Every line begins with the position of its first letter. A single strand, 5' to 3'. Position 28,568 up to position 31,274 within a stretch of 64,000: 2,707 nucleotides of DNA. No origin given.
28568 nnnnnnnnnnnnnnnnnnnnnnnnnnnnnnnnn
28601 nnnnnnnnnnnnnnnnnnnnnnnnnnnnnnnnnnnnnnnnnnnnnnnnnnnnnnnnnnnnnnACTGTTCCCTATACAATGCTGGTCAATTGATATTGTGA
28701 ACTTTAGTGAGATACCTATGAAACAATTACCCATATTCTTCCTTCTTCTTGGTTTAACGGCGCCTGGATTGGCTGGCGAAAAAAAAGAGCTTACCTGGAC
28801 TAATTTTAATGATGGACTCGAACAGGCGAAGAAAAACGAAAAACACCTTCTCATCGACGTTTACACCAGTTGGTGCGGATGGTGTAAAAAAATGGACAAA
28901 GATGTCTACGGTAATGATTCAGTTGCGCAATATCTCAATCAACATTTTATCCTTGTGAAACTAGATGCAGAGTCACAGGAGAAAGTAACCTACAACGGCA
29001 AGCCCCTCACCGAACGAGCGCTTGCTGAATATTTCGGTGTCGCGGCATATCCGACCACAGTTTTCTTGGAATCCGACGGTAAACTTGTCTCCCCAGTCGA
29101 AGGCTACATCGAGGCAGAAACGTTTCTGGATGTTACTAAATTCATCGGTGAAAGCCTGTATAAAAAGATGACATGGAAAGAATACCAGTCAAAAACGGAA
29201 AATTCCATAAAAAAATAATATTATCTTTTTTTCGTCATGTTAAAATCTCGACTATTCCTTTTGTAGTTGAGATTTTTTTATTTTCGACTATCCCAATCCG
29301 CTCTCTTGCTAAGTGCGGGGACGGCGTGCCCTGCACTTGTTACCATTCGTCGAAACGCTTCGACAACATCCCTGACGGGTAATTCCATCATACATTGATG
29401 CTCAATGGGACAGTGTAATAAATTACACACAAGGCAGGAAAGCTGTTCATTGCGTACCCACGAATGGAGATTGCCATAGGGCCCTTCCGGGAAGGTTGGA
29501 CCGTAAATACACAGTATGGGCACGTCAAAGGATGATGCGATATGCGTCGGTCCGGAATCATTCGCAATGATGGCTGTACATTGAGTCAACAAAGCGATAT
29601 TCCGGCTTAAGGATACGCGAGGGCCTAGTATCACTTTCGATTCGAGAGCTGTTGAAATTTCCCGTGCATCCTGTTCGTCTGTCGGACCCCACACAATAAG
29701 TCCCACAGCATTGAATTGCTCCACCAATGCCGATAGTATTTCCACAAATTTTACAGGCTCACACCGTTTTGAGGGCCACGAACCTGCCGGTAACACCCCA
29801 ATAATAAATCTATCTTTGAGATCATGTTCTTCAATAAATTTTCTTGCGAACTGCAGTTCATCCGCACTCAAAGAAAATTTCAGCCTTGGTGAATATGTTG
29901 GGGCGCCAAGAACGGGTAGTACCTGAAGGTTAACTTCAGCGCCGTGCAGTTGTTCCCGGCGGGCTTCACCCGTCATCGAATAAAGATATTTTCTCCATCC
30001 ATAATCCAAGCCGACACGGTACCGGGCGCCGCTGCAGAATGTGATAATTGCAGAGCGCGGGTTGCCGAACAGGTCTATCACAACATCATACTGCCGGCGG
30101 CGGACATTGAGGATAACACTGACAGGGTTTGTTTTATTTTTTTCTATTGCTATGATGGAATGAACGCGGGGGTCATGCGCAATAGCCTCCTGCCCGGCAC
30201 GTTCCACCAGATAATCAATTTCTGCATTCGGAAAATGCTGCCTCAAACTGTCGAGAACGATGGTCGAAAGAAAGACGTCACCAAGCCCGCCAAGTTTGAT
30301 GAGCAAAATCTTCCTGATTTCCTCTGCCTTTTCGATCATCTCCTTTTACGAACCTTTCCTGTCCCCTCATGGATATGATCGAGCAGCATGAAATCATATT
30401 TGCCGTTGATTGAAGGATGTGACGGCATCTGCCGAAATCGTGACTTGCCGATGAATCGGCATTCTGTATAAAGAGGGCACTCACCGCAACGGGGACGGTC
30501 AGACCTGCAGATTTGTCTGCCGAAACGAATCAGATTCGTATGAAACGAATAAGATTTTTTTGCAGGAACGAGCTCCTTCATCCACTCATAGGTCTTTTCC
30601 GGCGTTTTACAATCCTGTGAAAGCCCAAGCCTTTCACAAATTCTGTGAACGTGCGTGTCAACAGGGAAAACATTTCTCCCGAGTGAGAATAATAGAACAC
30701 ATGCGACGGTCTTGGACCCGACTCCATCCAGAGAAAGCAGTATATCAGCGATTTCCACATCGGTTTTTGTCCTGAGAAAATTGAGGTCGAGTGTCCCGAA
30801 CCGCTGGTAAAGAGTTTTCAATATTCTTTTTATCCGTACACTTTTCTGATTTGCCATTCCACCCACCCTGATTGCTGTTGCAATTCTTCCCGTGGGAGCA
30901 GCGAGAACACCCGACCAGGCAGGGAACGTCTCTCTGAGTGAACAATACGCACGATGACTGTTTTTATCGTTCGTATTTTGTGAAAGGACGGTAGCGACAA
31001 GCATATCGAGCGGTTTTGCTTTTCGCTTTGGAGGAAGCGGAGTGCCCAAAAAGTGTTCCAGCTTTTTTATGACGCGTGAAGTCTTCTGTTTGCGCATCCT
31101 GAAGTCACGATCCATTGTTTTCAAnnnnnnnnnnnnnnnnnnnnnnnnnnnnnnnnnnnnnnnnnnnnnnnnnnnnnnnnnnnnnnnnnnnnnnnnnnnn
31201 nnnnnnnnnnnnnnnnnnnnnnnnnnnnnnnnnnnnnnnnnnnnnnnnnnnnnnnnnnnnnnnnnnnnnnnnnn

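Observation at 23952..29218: Five-gene operon coupling a T9SS-type cargo to two dedicated FadL/PorV/PorP-like barrels and a periplasmic thioredoxin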

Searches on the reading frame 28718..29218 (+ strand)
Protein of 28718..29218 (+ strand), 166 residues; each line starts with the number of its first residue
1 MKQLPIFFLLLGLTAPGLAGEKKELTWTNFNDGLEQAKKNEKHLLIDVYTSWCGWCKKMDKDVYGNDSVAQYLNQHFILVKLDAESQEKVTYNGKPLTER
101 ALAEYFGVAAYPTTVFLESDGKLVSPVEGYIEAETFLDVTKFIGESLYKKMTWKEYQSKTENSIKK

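Call 3: search_protein_families(library=pfam, proteins=[window:28718-29218:+], max_evalue=0.1)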
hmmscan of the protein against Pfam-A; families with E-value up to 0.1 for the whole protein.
window:28718-29218:+ (166 aa): 5 families
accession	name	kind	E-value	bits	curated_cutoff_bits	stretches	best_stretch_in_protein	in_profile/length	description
PF03190.21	Thioredox_DsbH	-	1.3e-17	64.7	27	1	23-159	18-150/163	Protein of unknown function, DUF255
PF13098.12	Thioredoxin_2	-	1.8e-16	60.8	27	1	37-138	1-102/104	Thioredoxin-like domain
PF13899.12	Thioredoxin_7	-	1.3e-14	54.5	27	1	26-117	1-81/83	Thioredoxin-like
PF00085.26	Thioredoxin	-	6.6e-11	42.6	23.5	1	24-136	4-97/103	Thioredoxin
PF21513.2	SidD_C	-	0.032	14.5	27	1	37-84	18-68/161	SidD, C-terminal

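Call 4: search_protein_families(library=ncbifam, proteins=[window:28718-29218:+], max_evalue=0.1)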
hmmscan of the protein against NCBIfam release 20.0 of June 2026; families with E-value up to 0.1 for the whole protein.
window:28718-29218:+ (166 aa): 12 families
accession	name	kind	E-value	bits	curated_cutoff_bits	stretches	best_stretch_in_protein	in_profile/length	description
NF043050.1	DisulfRedDsbH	equivalog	4.4e-16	59.4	190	1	22-125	40-143/166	disulfide reductase DsbH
NF045694.1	seleno_TsoB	exception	1.9e-15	56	805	1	24-137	456-565/572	rhodanese/DsbD fusion-like selenoprotein TsoB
NF001419.0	PRK00293.1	subfamily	4.5e-13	48.6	330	1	27-139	463-568/574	protein-disulfide reductase DsbD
TIGR01126.1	pdi_dom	equivalog_domain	1.8e-09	37.8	107.2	1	36-137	9-98/105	protein disulfide-isomerase domain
TIGR01068.1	thioredoxin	equivalog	3.6e-08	33.5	96.8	1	35-137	8-94/101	thioredoxin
TIGR01130.1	ER_PDI_fam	subfamily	1.4e-07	31.4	344.25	1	38-155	360-460/476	protein disulfide-isomerase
NF008229.0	PRK10996.1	equivalog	1.2e-05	25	125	1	31-131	42-126/141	thioredoxin TrxC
NF041199.1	trx7_PDZ_seleno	equivalog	7e-05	21.9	300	1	27-82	4-60/390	Trx7/PDZ domain-containing (seleno)protein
NF002854.0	PRK03147.1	subfamily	0.0014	18.6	170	1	40-135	61-164/176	thiol-disulfide oxidoreductase ResA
NF010625.0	PRK14018.1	equivalog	0.0033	16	522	1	35-146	50-175/521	bifunctional peptide-methionine (S)-S-oxide reductase MsrA/peptide-methionine (R)-S-oxide reductase MsrB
TIGR00385.1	dsbE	subfamily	0.0053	16.4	123.15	1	38-58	60-80/173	DsbE family thiol:disulfide interchange protein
NF006898.0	PRK09381.1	equivalog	0.06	13.7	138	1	38-84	18-61/109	thioredoxin TrxA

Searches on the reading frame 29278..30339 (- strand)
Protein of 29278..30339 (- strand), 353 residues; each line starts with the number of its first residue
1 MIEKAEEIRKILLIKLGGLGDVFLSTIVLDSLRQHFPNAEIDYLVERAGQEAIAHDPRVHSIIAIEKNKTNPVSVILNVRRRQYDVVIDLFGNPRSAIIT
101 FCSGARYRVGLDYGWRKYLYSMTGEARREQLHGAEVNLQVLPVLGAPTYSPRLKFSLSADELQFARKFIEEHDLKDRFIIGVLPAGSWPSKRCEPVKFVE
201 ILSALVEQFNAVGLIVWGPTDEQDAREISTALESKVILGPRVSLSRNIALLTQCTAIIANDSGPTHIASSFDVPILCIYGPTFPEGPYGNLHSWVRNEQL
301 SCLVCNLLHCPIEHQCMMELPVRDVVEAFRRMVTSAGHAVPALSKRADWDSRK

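Call 62: search_protein_families(library=pfam, proteins=[window:29278-30339:-], max_evalue=0.001)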
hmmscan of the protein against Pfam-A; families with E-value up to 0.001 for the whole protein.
window:29278-30339:- (353 aa): 1 family
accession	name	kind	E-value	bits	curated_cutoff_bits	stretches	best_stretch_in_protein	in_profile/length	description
PF01075.23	Glyco_transf_9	-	1.5e-31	110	22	1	78-309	7-240/247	Glycosyltransferase family 9 (heptosyltransferase)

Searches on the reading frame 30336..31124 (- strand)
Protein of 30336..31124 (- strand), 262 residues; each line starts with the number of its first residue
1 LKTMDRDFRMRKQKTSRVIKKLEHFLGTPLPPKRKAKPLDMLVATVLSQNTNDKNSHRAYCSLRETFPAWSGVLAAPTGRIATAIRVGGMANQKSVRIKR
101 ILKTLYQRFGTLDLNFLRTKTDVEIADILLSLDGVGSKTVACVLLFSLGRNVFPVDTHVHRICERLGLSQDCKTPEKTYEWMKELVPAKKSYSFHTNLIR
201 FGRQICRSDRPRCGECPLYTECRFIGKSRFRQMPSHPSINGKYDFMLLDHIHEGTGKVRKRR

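Call 62: search_protein_families(library=pfam, proteins=[window:30336-31124:-], max_evalue=0.001)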
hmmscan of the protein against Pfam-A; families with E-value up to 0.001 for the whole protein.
window:30336-31124:- (262 aa): 1 family
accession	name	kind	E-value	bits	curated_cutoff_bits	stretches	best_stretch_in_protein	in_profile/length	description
PF00730.31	HhH-GPD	-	7.7e-15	55.6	26.2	1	43-187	1-107/108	HhH-GPD superfamily base excision DNA repair protein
